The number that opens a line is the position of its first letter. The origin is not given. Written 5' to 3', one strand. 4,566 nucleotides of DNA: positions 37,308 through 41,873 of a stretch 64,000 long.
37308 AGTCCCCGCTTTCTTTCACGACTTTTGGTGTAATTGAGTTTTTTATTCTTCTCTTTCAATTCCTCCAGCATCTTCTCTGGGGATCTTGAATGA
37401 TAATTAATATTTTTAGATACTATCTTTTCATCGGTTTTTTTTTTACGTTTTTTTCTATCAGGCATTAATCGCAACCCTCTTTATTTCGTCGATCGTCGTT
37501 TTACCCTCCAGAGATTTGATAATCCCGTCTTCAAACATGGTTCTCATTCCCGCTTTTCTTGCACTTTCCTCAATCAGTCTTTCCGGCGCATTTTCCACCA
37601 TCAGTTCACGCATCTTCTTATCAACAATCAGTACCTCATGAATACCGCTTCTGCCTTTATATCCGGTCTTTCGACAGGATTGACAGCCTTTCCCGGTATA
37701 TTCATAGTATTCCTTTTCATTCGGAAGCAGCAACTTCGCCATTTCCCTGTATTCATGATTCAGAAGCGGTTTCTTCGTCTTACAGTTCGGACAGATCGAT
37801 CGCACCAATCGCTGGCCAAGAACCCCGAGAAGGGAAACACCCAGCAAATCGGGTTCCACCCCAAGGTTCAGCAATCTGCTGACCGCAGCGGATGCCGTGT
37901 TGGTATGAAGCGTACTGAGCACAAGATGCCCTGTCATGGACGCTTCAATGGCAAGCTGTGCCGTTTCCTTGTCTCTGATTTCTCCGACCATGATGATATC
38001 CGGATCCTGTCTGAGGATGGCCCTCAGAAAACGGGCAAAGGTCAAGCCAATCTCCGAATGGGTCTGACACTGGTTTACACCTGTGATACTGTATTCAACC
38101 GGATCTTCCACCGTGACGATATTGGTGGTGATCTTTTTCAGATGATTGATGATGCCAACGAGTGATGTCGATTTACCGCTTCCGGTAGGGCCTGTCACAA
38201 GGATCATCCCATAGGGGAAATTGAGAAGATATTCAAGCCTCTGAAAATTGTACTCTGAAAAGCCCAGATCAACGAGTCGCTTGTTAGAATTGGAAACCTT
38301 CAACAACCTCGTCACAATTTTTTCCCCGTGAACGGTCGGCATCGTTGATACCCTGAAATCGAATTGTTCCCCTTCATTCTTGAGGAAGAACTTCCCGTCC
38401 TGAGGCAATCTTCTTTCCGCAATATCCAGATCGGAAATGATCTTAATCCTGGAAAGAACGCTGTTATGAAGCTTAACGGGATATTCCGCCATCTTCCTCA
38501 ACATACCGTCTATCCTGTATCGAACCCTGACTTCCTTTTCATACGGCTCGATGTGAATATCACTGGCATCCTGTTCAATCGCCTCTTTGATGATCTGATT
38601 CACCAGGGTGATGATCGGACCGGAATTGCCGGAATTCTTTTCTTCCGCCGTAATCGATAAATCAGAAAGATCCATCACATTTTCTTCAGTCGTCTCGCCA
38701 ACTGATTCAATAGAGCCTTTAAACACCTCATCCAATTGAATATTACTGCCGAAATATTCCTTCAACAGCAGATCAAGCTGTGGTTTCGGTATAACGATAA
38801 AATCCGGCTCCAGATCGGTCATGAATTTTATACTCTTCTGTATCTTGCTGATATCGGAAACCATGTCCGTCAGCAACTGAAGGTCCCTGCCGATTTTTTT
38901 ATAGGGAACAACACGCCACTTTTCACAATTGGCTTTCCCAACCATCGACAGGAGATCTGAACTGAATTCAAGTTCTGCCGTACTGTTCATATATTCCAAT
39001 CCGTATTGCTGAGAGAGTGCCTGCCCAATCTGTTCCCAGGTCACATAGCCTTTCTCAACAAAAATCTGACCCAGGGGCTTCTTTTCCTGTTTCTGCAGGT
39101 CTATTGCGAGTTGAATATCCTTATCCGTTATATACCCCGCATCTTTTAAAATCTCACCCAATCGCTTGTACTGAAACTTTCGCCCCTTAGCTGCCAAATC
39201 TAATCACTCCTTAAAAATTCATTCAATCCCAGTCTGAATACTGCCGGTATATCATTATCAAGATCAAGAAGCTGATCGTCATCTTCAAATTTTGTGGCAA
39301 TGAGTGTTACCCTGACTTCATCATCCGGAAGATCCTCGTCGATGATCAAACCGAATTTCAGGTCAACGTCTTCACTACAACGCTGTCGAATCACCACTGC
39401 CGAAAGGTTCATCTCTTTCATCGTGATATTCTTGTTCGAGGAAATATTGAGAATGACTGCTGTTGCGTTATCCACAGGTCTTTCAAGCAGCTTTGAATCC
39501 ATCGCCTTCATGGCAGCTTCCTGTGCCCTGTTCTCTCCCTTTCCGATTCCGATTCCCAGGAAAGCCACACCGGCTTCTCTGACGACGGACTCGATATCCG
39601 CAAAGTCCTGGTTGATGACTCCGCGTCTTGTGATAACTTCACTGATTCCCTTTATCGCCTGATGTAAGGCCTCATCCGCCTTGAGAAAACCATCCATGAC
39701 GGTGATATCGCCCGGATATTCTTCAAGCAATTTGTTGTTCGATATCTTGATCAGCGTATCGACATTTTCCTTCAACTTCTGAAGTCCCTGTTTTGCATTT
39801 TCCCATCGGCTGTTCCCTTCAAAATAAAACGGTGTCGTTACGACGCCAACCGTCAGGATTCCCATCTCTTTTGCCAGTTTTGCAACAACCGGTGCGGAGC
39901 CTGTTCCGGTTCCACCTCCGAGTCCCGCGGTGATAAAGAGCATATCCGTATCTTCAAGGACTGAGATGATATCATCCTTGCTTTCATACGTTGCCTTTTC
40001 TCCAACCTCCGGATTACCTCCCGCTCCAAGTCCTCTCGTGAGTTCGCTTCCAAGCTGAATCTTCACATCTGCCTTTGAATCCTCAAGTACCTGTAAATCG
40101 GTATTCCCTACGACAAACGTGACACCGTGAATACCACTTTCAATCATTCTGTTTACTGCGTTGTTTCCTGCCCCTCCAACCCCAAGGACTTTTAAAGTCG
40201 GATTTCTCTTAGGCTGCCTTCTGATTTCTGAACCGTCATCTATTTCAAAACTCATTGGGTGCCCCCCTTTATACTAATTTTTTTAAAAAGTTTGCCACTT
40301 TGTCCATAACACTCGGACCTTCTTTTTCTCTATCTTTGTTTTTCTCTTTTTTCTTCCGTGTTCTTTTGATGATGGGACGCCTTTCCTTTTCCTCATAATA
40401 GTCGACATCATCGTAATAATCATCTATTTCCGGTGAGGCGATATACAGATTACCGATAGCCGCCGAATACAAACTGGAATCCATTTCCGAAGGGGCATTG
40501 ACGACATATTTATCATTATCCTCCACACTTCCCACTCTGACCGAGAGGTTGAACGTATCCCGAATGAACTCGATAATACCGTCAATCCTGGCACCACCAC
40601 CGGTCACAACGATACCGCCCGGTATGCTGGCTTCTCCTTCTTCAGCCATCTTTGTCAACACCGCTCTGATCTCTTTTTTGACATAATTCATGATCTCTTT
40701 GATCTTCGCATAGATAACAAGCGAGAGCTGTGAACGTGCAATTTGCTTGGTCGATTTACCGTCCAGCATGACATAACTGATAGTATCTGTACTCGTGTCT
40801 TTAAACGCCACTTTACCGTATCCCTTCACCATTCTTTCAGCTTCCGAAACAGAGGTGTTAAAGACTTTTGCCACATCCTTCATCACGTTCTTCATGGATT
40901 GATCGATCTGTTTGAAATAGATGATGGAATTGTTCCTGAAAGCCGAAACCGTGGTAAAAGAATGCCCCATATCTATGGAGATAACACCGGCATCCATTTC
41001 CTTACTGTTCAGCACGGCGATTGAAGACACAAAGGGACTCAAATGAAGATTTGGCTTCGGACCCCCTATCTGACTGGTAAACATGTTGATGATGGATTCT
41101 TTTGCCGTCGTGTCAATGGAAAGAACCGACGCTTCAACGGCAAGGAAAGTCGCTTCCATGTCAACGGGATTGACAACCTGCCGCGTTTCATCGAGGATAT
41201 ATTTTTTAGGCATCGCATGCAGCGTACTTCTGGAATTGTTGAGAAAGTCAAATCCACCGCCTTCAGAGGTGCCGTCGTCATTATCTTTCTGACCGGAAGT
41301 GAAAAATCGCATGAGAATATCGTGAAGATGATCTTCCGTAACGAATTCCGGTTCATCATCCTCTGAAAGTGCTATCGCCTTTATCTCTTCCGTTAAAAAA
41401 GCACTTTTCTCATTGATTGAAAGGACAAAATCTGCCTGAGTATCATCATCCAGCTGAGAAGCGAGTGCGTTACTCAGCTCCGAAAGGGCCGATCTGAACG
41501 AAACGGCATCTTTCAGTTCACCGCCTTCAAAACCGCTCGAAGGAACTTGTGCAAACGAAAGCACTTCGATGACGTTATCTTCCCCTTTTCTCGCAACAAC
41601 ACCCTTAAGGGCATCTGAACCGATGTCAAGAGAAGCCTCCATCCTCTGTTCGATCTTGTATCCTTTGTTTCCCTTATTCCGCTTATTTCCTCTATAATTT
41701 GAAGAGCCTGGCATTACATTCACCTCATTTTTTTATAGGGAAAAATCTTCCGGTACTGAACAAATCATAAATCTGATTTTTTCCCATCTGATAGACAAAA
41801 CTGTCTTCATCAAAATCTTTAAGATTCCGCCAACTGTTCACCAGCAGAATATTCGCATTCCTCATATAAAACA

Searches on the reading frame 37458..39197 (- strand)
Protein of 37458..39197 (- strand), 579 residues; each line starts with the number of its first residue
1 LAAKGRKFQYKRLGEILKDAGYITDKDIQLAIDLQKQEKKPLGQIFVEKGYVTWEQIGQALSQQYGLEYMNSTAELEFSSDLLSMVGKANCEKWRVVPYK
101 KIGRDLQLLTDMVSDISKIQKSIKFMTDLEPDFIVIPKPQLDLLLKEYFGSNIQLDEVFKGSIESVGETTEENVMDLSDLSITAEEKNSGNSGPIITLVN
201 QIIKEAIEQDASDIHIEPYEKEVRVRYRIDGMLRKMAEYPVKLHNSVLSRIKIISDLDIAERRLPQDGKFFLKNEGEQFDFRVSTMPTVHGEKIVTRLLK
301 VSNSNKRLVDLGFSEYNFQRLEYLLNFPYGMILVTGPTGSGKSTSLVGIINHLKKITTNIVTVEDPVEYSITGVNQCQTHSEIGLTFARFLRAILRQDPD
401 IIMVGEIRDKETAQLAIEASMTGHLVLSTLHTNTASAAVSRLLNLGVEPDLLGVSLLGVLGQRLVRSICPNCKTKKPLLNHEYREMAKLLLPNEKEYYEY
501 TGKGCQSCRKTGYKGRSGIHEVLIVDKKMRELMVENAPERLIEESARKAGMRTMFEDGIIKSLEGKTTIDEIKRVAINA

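Call 16: search_protein_families(library=pfam, proteins=[window:37458-39197:-], max_evalue=0.001)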
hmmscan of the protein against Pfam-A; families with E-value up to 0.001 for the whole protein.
window:37458-39197:- (579 aa): 1 family
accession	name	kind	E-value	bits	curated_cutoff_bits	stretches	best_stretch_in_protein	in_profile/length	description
PF00437.27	T2SSE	-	6.8e-134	446.6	24.9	1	191-574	4-370/370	Type II/IV secretion system protein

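Call 61: search_protein_families(library=ncbifam, proteins=[window:37458-39197:-], max_evalue=0.001)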
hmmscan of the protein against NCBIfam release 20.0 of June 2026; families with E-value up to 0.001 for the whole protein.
window:37458-39197:- (579 aa): 23 families
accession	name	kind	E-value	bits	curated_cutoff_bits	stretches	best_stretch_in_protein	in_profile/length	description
TIGR02538.1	type_IV_pilB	equivalog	5.5e-167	556.8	675.65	1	13-576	2-562/564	type IV-A pilus assembly ATPase PilB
TIGR02533.1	type_II_gspE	equivalog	2.1e-162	541.1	630.25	1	93-575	11-485/486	type II secretion system ATPase GspE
NF007755.0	PRK10436.1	equivalog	7.6e-129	430.4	617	1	178-576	68-459/465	type II secretion system protein GspE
NF053534.1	T4PilAsmATPsTfpB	equivalog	9.2e-127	423.8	850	1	135-576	146-582/584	type IV pilus assembly ATPase TfpB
NF041000.1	ATPase_ComGA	equivalog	7e-76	254.7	300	1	201-466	2-266/267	competence type IV pilus ATPase ComGA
TIGR01420.1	pilT_fam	subfamily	9.1e-54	183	319.1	1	199-466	2-269/343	PilT/PilU family type 4a pilus ATPase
TIGR02525.1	plasmid_TraJ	equivalog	4.4e-29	101.6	368.3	1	329-445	149-272/372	plasmid transfer ATPase TraJ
TIGR02524.1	dot_icm_DotB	equivalog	1.3e-22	80.5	463.3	1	329-444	134-258/358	Dot/Icm type IV secretion system ATPase DotB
TIGR02782.1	TrbB_P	equivalog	7e-18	64.9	304.55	1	332-445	139-255/303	P-type conjugative transfer ATPase TrbB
NF010469.0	PRK13894.1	subfamily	9e-18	64.7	508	1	332-445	152-267/320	conjugal transfer ATPase TrbB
NF053729.1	c-di-GMP_motif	domain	7.6e-17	60.8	38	1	12-64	1-53/53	cyclic di-GMP-binding domain-containing protein, MshE-related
NF058587.1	archaellum_moto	equivalog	2e-16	59.9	550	1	332-442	278-393/527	archaellum flagellar ATPase motor FlaI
NF010407.0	PRK13833.1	subfamily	3.1e-14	53.1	499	1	332-448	147-265/323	conjugal transfer protein TrbB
TIGR02788.1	VirB11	equivalog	2.2e-13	49.9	249.95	1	332-446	147-266/308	P-type DNA transfer ATPase VirB11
TIGR03819.1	heli_sec_ATPase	hypoth_equivalog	2.3e-11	43.5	373.15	1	331-447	180-302/340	TadA family conjugal transfer-associated ATPase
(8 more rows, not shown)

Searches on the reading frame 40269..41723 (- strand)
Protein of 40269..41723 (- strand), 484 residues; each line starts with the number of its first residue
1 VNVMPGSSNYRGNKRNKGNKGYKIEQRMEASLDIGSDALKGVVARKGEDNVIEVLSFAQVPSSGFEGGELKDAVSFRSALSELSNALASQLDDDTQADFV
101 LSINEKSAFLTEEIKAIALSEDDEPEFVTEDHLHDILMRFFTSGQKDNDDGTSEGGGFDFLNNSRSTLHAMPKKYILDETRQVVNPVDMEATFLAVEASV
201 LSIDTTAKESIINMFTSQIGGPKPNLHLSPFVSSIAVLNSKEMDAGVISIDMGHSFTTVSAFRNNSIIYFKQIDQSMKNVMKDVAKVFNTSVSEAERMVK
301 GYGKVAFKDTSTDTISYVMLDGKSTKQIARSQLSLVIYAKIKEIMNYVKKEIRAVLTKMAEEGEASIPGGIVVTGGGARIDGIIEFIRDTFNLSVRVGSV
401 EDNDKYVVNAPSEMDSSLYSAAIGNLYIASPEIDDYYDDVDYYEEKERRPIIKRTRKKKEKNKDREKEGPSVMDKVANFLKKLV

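Call 16: search_protein_families(library=pfam, proteins=[window:40269-41723:-], max_evalue=0.001)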
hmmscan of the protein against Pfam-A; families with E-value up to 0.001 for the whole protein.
window:40269-41723:- (484 aa): 4 families
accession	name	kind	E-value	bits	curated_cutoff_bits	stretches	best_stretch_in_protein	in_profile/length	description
PF14450.12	FtsA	-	1.3e-21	77.7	31.8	1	250-424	3-127/127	Cell division protein FtsA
PF06723.19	MreB_Mbl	-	3.5e-07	29.8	27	1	215-399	115-305/327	MreB/Mbl protein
PF02491.25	SHS2_FTSA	-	1.8e-06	28.6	25.4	1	163-201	40-78/79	SHS2 domain inserted in FTSA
PF11104.14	PilM_2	-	8.9e-05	22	27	0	236-298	171-233/340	Type IV pilus assembly protein PilM;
